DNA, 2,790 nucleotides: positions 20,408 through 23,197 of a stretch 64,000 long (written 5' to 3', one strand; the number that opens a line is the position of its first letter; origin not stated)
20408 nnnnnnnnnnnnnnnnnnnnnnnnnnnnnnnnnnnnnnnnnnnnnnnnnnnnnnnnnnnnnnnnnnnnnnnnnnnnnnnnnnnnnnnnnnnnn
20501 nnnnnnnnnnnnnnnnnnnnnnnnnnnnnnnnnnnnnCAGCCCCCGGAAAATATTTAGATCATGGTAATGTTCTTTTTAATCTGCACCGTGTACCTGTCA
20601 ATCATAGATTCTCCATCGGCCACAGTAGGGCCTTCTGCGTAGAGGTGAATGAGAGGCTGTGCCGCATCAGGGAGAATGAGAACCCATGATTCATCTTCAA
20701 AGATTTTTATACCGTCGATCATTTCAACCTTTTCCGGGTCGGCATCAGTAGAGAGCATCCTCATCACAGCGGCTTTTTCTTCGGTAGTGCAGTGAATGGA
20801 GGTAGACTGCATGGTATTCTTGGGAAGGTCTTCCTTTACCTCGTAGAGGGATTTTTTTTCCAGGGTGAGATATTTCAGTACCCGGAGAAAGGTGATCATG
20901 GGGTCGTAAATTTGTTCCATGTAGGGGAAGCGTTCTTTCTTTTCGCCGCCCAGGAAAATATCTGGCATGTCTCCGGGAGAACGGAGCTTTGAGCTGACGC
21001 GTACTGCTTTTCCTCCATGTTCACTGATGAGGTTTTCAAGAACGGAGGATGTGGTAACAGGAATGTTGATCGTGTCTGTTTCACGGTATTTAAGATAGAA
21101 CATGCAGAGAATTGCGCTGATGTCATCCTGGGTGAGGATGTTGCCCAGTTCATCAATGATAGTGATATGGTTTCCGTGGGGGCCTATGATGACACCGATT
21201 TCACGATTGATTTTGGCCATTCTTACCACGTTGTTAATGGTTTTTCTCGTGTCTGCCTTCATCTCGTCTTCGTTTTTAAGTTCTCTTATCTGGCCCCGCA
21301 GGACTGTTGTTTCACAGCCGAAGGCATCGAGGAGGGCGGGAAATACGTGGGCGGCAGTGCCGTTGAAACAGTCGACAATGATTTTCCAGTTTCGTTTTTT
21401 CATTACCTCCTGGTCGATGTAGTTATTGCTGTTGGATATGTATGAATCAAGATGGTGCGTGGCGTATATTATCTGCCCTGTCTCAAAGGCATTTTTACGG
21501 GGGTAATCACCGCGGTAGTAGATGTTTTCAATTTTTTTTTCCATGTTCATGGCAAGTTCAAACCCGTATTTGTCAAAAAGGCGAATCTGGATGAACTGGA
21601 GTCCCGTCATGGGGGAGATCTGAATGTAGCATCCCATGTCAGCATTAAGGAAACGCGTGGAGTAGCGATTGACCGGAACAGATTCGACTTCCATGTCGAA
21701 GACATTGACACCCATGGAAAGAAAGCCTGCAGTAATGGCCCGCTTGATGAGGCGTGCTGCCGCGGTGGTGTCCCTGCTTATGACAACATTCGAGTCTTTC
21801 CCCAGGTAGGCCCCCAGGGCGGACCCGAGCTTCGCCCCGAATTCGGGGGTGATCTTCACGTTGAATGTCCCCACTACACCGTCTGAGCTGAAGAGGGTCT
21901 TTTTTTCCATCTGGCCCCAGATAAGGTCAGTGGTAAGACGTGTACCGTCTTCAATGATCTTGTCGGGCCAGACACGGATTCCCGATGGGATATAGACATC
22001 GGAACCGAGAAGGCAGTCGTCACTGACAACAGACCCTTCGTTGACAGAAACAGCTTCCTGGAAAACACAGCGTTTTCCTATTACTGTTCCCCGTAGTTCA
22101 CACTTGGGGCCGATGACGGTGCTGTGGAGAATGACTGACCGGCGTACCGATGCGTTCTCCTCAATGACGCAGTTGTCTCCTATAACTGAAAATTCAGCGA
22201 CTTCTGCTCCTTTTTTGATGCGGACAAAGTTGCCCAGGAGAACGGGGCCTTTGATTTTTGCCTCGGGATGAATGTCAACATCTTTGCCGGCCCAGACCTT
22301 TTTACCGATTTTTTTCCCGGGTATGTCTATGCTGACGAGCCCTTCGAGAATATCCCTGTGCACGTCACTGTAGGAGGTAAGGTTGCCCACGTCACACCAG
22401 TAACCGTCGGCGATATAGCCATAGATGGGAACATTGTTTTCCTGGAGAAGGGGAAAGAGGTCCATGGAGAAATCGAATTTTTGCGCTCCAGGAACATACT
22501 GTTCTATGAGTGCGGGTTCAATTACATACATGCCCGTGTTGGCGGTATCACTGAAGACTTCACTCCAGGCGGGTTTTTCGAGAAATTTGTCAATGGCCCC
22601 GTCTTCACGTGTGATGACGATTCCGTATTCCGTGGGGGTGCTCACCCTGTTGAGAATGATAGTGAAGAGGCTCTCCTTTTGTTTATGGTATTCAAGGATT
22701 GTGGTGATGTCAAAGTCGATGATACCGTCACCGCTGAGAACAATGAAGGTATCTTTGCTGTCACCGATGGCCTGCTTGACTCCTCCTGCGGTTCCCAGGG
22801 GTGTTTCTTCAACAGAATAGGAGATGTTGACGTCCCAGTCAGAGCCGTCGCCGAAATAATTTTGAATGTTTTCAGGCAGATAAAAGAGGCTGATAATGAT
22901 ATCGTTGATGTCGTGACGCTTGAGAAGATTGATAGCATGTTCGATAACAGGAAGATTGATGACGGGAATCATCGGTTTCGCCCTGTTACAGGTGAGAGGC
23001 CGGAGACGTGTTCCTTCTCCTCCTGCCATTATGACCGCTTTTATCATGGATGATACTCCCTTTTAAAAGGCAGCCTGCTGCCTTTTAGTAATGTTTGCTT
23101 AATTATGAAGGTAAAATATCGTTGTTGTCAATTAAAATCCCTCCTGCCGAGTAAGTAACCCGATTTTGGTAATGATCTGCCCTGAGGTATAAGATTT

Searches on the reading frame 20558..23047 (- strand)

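Call 15: search_protein_families(library=ncbifam, proteins=[window:20558-23047:-], max_evalue=0.00001)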
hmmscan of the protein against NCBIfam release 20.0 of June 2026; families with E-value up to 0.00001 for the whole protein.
window:20558-23047:- (830 aa): 40 families (the best 25 are shown)
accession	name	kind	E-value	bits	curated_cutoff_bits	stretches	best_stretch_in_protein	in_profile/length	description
NF052502.1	man1P_GTase_Rv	exception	4e-69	233.2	440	1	3-341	2-336/352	mannose-1-phosphate guanylyltransferase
TIGR03990.1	Arch_GlmM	equivalog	2e-65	221.4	439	1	384-819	2-440/444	phosphoglucosamine mutase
TIGR03992.1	Arch_glmU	subfamily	1.2e-51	175.9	292.1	1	3-329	2-327/393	bifunctional sugar-1-phosphate nucleotidylyltransferase/acetyltransferase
TIGR01208.1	rmlA_long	equivalog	2.1e-49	168.3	320.25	1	3-331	1-333/353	glucose-1-phosphate thymidylyltransferase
NF003670.0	PRK05293.1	equivalog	1.3e-36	126.3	470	1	4-339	7-362/382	glucose-1-phosphate adenylyltransferase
TIGR02091.1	glgC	equivalog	2.3e-35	122.3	424.9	1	4-336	3-363/364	glucose-1-phosphate adenylyltransferase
NF045761.1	NAMPUrTaseMurU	equivalog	2.3e-33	115.9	250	1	2-225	1-219/226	N-acetylmuramate alpha-1-phosphate uridylyltransferase MurU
NF049965.1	GlMnHpPGnyltfHddC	equivalog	1.8e-31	109.5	300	1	3-227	2-215/221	D-glycero-D-manno-heptose 1-phosphate guanosyltransferase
TIGR01455.1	glmM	equivalog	1.6e-30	106.2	447.55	1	386-817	1-434/442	phosphoglucosamine mutase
NF041173.1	Sug_nt_acttase_Thmprot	equivalog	2.2e-30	105.9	600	1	2-348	1-328/405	bifunctional sugar-1-phosphate nucleotidylyltransferase/acetyltransferase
NF041313.1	UDPGP_AglF_Halo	equivalog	1.8e-28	99.6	400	1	3-182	2-180/234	UTP--glucose-1-phosphate uridylyltransferase AglF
NF002023.0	PRK00844.1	subfamily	1.5e-26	93.2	458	1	3-335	8-381/408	glucose-1-phosphate adenylyltransferase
NF010935.0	PRK14355.1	equivalog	5e-26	91.3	718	2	2-186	4-188/459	bifunctional UDP-N-acetylglucosamine diphosphorylase/glucosamine-1-phosphate N-acetyltransferase GlmU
NF010934.1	PRK14354.1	equivalog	2.5e-23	82.3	450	1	4-179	2-175/447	bifunctional UDP-N-acetylglucosamine diphosphorylase/glucosamine-1-phosphate N-acetyltransferase GlmU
NF001947.0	PRK00725.1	subfamily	2.7e-22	79.1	470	1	4-337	19-395/426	glucose-1-phosphate adenylyltransferase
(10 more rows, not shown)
